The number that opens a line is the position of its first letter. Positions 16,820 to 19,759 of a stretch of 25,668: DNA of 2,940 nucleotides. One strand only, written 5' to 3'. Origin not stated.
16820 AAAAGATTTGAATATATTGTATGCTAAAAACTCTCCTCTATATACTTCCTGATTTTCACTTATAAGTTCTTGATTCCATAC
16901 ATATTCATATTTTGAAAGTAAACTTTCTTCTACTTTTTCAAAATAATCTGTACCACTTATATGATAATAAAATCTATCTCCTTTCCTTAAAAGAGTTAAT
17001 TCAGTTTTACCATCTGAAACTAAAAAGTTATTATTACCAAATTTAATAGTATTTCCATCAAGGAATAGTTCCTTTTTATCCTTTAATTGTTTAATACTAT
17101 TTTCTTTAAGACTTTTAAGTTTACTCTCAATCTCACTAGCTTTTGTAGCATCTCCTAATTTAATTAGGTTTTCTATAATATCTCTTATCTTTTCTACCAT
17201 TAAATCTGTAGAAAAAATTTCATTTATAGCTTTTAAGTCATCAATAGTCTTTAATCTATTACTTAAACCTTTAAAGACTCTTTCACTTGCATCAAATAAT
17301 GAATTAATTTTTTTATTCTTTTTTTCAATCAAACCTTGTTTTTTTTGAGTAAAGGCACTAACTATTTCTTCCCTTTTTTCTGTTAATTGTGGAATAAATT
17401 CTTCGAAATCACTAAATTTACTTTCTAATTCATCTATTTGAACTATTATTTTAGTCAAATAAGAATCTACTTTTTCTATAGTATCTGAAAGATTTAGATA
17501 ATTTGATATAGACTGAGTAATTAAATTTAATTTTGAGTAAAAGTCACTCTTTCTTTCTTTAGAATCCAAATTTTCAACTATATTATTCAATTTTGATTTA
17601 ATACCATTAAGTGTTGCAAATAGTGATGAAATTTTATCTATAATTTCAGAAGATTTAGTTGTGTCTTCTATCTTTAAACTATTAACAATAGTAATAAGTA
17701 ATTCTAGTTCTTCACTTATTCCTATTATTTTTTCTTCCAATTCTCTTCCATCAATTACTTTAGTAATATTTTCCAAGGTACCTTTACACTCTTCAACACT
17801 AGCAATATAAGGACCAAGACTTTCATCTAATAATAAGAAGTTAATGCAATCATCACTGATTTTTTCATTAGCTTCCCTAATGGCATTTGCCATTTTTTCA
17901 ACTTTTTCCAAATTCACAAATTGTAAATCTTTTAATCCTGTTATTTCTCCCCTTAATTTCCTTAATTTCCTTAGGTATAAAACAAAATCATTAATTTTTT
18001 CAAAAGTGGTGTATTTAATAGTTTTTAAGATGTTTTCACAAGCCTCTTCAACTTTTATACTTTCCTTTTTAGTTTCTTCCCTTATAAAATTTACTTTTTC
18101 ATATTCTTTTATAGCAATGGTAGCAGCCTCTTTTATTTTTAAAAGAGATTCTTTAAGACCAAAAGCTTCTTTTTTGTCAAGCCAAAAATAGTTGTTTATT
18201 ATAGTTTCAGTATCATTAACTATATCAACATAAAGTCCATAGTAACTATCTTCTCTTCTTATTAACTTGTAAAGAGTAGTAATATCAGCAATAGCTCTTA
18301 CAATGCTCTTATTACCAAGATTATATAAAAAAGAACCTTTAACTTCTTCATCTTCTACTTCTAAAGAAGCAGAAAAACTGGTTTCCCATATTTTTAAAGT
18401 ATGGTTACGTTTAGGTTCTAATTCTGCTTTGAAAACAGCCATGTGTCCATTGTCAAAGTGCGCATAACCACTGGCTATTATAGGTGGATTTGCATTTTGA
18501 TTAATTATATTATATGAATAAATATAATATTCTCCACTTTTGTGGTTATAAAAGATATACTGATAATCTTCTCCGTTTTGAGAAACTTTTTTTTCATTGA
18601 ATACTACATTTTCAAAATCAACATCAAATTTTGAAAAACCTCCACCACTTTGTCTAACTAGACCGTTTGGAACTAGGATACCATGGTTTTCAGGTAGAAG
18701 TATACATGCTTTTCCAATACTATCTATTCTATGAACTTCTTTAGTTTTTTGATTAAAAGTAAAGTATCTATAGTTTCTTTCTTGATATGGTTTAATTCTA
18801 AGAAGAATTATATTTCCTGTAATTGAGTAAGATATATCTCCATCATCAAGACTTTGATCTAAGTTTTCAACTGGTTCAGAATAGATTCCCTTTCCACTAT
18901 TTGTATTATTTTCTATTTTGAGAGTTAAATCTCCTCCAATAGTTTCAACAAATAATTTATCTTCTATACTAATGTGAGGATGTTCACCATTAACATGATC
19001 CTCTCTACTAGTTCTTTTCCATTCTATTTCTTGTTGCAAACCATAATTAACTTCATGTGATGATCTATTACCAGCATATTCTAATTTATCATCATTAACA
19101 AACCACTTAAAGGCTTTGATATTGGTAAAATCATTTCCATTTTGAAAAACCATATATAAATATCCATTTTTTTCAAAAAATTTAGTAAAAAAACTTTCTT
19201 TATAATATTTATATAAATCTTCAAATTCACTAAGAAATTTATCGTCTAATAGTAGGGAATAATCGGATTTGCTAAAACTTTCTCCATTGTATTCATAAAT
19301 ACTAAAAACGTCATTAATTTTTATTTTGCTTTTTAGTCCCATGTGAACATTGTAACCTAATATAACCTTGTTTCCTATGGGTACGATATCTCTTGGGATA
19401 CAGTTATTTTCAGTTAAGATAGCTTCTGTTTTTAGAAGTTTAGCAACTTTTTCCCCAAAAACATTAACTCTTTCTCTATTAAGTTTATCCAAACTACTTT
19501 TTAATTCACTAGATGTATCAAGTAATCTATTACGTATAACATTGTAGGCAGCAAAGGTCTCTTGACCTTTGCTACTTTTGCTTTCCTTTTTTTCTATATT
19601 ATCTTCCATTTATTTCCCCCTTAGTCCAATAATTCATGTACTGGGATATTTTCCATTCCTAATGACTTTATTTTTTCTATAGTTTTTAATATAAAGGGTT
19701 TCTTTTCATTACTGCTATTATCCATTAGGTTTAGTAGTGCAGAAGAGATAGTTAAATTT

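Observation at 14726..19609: Unusual tripartite architecture of the giant protein: beta-rich head, about 400-aa coiled coil, then an AAA_5 ATPase about 350 aa from the C-terminus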

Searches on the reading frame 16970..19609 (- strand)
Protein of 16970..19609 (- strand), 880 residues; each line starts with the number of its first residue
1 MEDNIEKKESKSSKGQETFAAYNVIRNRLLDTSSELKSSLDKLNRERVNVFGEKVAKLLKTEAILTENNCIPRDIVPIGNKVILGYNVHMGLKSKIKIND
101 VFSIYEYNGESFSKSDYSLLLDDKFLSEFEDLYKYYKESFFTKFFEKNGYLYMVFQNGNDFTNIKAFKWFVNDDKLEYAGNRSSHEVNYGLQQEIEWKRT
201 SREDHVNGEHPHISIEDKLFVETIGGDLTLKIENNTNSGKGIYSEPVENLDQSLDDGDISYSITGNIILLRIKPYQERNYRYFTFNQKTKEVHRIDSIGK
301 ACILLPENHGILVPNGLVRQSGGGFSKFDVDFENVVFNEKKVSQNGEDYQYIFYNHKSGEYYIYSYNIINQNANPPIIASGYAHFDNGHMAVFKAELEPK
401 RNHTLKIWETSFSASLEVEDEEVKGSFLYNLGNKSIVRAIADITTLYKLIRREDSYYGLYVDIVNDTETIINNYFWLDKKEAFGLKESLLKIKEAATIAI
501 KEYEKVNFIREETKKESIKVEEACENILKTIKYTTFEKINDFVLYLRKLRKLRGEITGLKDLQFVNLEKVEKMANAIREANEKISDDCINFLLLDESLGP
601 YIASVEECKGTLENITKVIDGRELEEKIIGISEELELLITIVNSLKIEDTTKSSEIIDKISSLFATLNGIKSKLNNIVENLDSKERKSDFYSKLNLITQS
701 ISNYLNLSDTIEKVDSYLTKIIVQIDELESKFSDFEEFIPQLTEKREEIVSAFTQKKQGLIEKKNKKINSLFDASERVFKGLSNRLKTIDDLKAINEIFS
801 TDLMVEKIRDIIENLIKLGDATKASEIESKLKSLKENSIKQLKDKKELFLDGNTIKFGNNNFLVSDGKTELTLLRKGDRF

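Call 34: predict_structure(alignment_id=A1)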
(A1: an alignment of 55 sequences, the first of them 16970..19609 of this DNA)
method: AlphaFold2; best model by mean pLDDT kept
length: 880 residues; sequences in the alignment: 55
mean_pLDDT: 82.3   pTM: 0.60
mean pLDDT of the five models: 82.3, 81.3, 80.1, 79.6, 79.0
residues with pLDDT >= 90: 197; 70-90: 594; 50-70: 65; < 50: 24
segments of 3 or more residues with pLDDT < 50: 1-17, 873-876
pLDDT, mean of each block of 10 residues (from residue 1): 29 44 79 92 90 82 84 90 83 70 91 90 89 78 89 87 88 89 70 86 88 91 84 85 87 83 92 90 90 92 90 92 83 90 87 90 91 88 91 86 90 74 79 89 89 74 91 91 91 89 81 86 88 80 85 87 83 87 82 78 83 76 81 81 67 77 82 76 73 79 82 85 82 77 83 85 84 86 82 83 86 85 84 84 68 60 58 49
secondary structure, 60 per line:
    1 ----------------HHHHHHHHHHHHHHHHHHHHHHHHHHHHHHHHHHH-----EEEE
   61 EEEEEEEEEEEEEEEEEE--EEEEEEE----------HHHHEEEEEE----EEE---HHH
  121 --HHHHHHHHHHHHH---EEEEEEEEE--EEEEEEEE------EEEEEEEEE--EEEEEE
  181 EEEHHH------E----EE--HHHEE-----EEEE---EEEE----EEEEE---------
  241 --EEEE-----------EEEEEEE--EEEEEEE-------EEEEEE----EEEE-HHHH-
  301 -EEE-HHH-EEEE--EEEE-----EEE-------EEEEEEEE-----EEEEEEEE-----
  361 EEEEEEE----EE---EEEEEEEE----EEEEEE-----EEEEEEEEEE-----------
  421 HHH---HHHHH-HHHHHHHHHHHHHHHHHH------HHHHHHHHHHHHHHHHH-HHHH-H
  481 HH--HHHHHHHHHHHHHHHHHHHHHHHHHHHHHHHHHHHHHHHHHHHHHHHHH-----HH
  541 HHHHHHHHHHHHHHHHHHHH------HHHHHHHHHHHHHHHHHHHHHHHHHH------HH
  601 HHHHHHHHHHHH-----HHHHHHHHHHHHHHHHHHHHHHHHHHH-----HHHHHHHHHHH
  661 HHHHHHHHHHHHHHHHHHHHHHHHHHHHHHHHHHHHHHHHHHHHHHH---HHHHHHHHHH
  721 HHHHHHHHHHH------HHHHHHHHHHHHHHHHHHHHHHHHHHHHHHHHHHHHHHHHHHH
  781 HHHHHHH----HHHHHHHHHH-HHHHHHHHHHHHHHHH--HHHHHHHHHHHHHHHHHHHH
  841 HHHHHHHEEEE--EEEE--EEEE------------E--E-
elements in order (helices of 4 or more, strands of 3 or more residues): H17-51 E57-78 E81-87 H98-101 E102-107 E112-114 H123-135 E139-147 E150-157 E164-172 E175-183 E212-215 E219-222 E227-231 E243-246 E258-264 E267-273 E281-286 E291-294 H296-299 E302-304 E310-313 E316-319 E325-327 E335-342 E348-355 E361-367 E377-384 E389-394 E400-409 H427-431 H433-450 H457-473 H475-478 H485-533 H539-560 H567-592 H599-612 H618-644 H650-707 H711-731 H738-787 H792-801 H803-818 H821-847 E848-851 E854-857 E860-863
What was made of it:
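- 18383..19441 (-): Beta-rich head, residues 57-409, with about 27 strands. Five clear four-strand meanders plus composite ones make it propeller-like. It lies inside Pfam DUF3686, which spans residues 35-475 (18185-19507). AF2 secondary structure (call 34).
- On Beta-propeller fold (head): The strand pattern fits 6-7 blades (call 34).
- On Canonical long coiled coil: There are 12 helices of 14-58 aa with short breaks (call 34).
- Checked: In the AF2 model (pLDDT mostly 83-92) about 27 strands span residues 57-409 (call 34). Residues 427-847 are alpha-helical (call 34). AF2 gives 12 helices of 14-58 aa separated by loops of 1-8 residues (call 34).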

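Call 37: fold_search(model_id=the predicted structure, library=pdb)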
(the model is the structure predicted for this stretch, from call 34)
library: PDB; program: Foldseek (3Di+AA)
matches with E <= 10: 641; with E <= 0.001: 77
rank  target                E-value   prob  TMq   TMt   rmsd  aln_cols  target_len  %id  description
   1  7k58_C                6.1e-06  0.93  0.10  0.03  53.1      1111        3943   10  Structure of outer-arm dyneins bound to microtubule with microtubule binding state 1(MTBS-1) (released 2021-09-29)
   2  6tps_P                1.2e-05  1.00  0.15  0.21  31.2       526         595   10  early intermediate RNA Polymerase I Pre-initiation complex - eiPIC (released 2020-03-18)
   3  8q9t_C                2.4e-05  1.00  0.12  0.22  18.4       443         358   10  CryoEM structure of a S. Cerevisiae Ski238 complex bound to RNA (released 2023-11-29)
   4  8glv_DA               3.0e-05  0.99  0.13  0.04  40.6       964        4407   10  96-nm repeat unit of doublet microtubules from Chlamydomonas reinhardtii flagella (released 2023-05-31)
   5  5tik_B                3.2e-05  1.00  0.15  0.31  16.8       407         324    8  Structural basis for inhibition of erythrocyte invasion by antibodies to Plasmodium falciparum protein CyRPA (released 2017-03-01)
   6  9d5n_CH               3.2e-05  0.92  0.09  0.12  25.3       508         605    9  48-nm doublet microtubule from Trichomonas vaginalis strain G3 (released 2025-05-14)
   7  7tbl_A5               3.5e-05  0.90  0.11  0.09  39.7      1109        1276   10  Composite structure of the human nuclear pore complex (NPC) cytoplasmic face generated with a 12A cryo-ET map of the  (released 2022-06-22)
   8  5o7x_A                3.6e-05  1.00  0.15  0.20  31.1       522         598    8  CRYSTAL STRUCTURE OF S. CEREVISIAE CORE FACTOR AT 3.2A RESOLUTION (released 2017-08-02)
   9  8q9t_D                3.8e-05  0.99  0.11  0.23  18.6       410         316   10  CryoEM structure of a S. Cerevisiae Ski238 complex bound to RNA (released 2023-11-29)
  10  7tbk_A5               3.8e-05  0.90  0.11  0.09  39.7      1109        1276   10  Composite structure of the dilated human nuclear pore complex (NPC) symmetric core generated with a 37A in situ cryo- (released 2022-06-15)
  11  4ax4                  4.3e-05  1.00  0.15  0.17  24.8       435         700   10  PROLYL OLIGOPEPTIDASE FROM PORCINE BRAIN, H680A MUTANT (released 2012-09-26)
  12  5n5y_P                9.7e-05  0.99  0.13  0.18  31.6       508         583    9  Cryo-EM structure of RNA polymerase I in complex with Rrn3 and Core Factor (Orientation III) (released 2017-04-05)
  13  8g2z_0U               1.1e-04  0.91  0.09  0.12  23.5       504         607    8  48-nm doublet microtubule from Tetrahymena thermophila strain CU428 (released 2023-06-14)
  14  1vz3                  1.3e-04  1.00  0.14  0.16  24.8       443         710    9  PROLYL OLIGOPEPTIDASE FROM PORCINE BRAIN, T597C MUTANT (released 2004-07-01)
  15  5ods_D                1.4e-04  0.97  0.15  0.20  25.6       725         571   10  Structure of a phosphoprotein-protein complex (released 2018-03-14)
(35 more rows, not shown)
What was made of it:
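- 18383..19441 (-): Foldseek matches to propellers (call 37).
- On Beta-propeller fold (head): Foldseek matches Ski8, CyRPA, the prolyl-oligopeptidase propeller, Vps18 and clathrin NTD with probability 0.99-1.0, but TM-scores normalised to the target are 0.16-0.33 (call 37).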
